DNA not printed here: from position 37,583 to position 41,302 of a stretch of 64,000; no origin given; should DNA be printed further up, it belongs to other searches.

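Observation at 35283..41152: Divergent PEPC-like 1139 aa protein paired with a biotin-less OadA/pyruvate-carboxylase-type carboxyltransferase (746 aa)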

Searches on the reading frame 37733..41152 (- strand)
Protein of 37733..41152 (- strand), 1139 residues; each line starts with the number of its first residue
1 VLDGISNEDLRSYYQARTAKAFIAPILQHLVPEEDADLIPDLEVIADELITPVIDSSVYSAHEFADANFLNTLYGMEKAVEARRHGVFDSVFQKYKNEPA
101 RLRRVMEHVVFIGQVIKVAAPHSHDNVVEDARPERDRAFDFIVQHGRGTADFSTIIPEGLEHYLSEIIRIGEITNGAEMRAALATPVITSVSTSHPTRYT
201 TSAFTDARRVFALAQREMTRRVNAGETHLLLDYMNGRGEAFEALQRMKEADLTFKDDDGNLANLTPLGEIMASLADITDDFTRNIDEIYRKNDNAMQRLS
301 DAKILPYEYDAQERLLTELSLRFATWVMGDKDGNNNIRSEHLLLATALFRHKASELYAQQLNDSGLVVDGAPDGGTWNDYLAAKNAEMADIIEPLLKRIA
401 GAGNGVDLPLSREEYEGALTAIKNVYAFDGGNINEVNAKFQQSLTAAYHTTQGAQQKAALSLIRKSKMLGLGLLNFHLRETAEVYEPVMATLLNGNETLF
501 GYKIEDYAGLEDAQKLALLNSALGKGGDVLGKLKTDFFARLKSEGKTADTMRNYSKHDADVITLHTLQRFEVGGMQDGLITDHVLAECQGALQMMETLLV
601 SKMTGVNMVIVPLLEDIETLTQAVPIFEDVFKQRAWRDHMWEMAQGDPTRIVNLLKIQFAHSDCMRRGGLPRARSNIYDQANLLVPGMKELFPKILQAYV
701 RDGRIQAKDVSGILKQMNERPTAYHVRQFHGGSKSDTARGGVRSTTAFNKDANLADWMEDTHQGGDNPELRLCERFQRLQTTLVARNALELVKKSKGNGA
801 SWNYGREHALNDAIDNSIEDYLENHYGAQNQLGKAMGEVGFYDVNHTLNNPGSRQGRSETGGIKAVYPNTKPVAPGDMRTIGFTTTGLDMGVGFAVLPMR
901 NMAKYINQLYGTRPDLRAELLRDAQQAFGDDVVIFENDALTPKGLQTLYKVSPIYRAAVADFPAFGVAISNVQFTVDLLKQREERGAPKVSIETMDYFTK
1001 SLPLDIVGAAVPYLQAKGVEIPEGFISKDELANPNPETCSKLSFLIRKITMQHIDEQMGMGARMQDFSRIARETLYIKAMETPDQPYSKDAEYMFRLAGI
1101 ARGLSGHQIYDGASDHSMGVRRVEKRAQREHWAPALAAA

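Call 3: search_protein_families(library=pfam, proteins=[window:37733-41152:-], max_evalue=1)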
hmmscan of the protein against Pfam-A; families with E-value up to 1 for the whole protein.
window:37733-41152:- (1139 aa): 1 family
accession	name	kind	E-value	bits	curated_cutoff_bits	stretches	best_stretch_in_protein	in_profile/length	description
PF00311.23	PEPcase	-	1.1e-18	67.1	22.4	2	441-679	377-590/919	Phosphoenolpyruvate carboxylase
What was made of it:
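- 37733..41152 (-): PEPC-like gene (1139 aa), a very divergent member of the PF00311 PEP carboxylase family. Pfam PEPcase 67.1 bits, E=1.1e-18 (call 3).
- Checked: Pfam PEPcase gives E=1.1e-18 (call 3).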

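Call 4: search_protein_families(library=ncbifam, proteins=[window:37733-41152:-], max_evalue=1)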
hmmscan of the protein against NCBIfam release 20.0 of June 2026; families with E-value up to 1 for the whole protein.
window:37733-41152:- (1139 aa): 2 families
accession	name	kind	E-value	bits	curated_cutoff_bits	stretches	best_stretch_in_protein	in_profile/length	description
NF000584.1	PRK00009.1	equivalog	4.6e-18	64.7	815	1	174-678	113-575/898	phosphoenolpyruvate carboxylase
NF011585.0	PRK15009.1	equivalog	0.0002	21.1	234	1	272-334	18-79/191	GDP-mannose pyrophosphatase NudK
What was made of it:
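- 37733..41152 (-): NCBIfam ppc equivalog 64.7 bits against a cut-off of 815 (call 4).
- On PEP carboxylase (PF00311 / NCBIfam PRK00009): 64.7 bits against a cut-off of 815 (call 4).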

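Call 5: find_homologous_proteins(query=window:37733-41152:-)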
Query window:37733-41152:- (1139 aa): 9 proteins with E <= 0.001 among 8000 candidates.
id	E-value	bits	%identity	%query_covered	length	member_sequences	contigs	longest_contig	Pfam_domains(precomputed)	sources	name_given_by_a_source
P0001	0.0e+0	2588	100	100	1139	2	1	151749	PF00311.24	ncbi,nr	ncbi:MAG: phosphoenolpyruvate carboxylase [Alphaproteobacteria bacterium]|nr:phosphoenolpyruvate car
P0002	0.0e+0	2058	79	100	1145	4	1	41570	PF00311.24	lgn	-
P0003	0.0e+0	2052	78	100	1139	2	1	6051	PF00311.24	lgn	-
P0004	0.0e+0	1235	51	99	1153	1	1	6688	PF00311.24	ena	-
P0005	0.0e+0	1233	51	99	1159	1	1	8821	PF00311.24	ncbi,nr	ncbi:MAG: phosphoenolpyruvate carboxylase [Alphaproteobacteria bacterium]|nr:phosphoenolpyruvate car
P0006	0.0e+0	1205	51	100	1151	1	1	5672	PF00311.24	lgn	-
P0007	0.0e+0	1198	51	99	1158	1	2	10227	PF00311.24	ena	-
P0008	0.0e+0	1032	56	76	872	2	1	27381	PF00311.24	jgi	-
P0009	9.2e-281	953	45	98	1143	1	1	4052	PF00311.24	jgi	jgi:hypothetical protein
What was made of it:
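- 37733..41152 (-): NCBI names it 'phosphoenolpyruvate carboxylase' (call 5).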

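Call 6: search_solved_structures(query=window:37733-41152:-, max_evalue=1, show_alignments=2)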
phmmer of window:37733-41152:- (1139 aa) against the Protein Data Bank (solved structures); distinct sequences matched with E-value up to 1: 12.
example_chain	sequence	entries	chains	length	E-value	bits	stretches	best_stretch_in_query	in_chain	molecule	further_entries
1jqo_A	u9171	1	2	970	1.5e-05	26.7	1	152-363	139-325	phosphoenolpyruvate carboxylase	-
5vyj_A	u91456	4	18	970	2.1e-05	26.2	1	152-363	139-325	Phosphoenolpyruvate carboxylase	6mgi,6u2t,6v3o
8ojz_A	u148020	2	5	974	0.0047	18.4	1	234-363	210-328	Phosphoenolpyruvate carboxylase 1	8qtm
8qx1_A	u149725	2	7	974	0.0047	18.4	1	234-363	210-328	Phosphoenolpyruvate carboxylase 1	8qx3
8oj9_A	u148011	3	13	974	0.0047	18.4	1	234-363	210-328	Phosphoenolpyruvate carboxylase 1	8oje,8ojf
8ojq_A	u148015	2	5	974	0.0047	18.4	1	234-363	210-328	Phosphoenolpyruvate carboxylase 1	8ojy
8cj5_A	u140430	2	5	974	0.0047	18.4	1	234-363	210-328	Phosphoenolpyruvate carboxylase 1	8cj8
3zgb_A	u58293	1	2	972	0.014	16.8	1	236-363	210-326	PHOSPHOENOLPYRUVATE CARBOXYLASE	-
5fdn_A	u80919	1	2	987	0.034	15.5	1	237-362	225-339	Phosphoenolpyruvate carboxylase 3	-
4bxh_B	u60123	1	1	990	0.056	14.8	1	237-364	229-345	C4 PHOSPHOENOLPYRUVATE CARBOXYLASE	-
3zge_A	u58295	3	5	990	0.056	14.8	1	237-364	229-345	C4 PHOSPHOENOLPYRUVATE CARBOXYLASE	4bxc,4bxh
1fiy_A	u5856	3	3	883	0.86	10.9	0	319-361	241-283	PHOSPHOENOLPYRUVATE CARBOXYLASE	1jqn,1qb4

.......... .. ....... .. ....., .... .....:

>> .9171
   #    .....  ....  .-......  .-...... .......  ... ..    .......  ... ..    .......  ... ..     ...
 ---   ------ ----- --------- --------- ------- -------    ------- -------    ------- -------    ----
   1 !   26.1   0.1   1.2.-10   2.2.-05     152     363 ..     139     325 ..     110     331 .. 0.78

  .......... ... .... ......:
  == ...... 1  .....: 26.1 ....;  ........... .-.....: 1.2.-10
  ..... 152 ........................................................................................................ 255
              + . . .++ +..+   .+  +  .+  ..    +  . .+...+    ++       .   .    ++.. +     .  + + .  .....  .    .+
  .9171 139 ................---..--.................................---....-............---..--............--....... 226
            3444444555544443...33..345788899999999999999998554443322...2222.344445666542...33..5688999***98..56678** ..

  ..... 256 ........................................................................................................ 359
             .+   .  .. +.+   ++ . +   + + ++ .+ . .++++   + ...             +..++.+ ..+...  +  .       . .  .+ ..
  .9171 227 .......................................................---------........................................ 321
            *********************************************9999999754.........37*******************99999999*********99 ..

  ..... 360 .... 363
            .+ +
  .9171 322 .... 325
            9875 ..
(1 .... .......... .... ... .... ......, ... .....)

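Call 13: find_encoding_contigs(protein=P0008, flank=10000, max_places=3)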
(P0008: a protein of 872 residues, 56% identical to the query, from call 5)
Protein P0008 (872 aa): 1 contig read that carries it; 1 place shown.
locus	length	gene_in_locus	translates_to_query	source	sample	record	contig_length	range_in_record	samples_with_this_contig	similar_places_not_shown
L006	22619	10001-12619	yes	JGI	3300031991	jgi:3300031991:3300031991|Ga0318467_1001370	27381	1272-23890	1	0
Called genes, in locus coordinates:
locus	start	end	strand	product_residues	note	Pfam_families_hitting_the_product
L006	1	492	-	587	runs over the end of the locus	?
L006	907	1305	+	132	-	PF00571:CBS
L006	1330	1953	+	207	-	PF00081:Sod_Fe_N, PF02777:Sod_Fe_C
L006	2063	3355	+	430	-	-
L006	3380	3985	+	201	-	PF02525:Flavodoxin_2, PF03358:FMN_red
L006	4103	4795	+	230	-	PF00230:MIP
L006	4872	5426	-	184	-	-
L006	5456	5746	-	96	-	-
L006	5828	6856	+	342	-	PF00106:adh_short, PF13561:adh_short_C2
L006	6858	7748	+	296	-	PF01738:DLH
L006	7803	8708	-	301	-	PF01218:Coprogen_oxidas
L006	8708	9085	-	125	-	PF00588:SpoU_methylase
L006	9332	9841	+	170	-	-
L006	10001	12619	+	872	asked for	PF00311:PEPcase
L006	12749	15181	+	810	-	-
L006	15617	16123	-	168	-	-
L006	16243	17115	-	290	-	PF00795:CN_hydrolase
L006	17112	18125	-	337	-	PF04371:PAD_porph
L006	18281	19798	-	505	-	PF00278:Orn_DAP_Arg_deC, PF02784:Orn_Arg_deC_N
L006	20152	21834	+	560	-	-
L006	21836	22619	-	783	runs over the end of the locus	PF00390:malic, PF03949:Malic_M, PF01515:PTA_PTB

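Call 14: find_encoding_contigs(protein=P0007, flank=10000, max_places=3)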
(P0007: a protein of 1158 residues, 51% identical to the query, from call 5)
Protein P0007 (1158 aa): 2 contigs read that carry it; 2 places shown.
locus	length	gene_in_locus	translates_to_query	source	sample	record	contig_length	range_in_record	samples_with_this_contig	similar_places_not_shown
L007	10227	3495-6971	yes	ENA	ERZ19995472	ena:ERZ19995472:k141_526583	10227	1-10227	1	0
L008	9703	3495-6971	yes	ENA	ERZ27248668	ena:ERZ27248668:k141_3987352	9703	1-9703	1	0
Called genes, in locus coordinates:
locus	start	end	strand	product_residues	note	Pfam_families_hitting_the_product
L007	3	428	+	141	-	?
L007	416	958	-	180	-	PF10116:Host_attach, PF18856:baeRF_family12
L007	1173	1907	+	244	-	PF13671:AAA_33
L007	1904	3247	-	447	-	PF00067:p450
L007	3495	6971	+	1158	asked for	PF00311:PEPcase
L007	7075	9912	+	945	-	PF03797:Autotransporter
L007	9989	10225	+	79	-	?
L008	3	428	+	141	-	?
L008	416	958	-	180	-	PF10116:Host_attach, PF18856:baeRF_family12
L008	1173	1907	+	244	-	PF13671:AAA_33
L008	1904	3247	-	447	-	PF00067:p450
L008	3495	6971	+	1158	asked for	PF00311:PEPcase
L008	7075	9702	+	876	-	?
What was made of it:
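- A 51%-identical PEPC-like gene is followed by an autotransporter instead (call 14).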

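Call 15: find_encoding_contigs(protein=P0005, flank=10000, max_places=3)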
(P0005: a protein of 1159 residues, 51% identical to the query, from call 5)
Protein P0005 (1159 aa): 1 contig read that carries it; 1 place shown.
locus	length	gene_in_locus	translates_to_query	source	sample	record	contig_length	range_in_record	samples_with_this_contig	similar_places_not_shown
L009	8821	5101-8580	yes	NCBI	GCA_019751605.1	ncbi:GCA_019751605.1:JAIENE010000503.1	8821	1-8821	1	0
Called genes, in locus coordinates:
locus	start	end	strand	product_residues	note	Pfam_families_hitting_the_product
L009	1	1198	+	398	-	PF02784:Orn_Arg_deC_N, PF00278:Orn_DAP_Arg_deC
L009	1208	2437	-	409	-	-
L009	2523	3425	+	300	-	PF00491:Arginase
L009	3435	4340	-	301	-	PF01218:Coprogen_oxidas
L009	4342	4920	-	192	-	-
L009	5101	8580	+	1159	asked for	PF00311:PEPcase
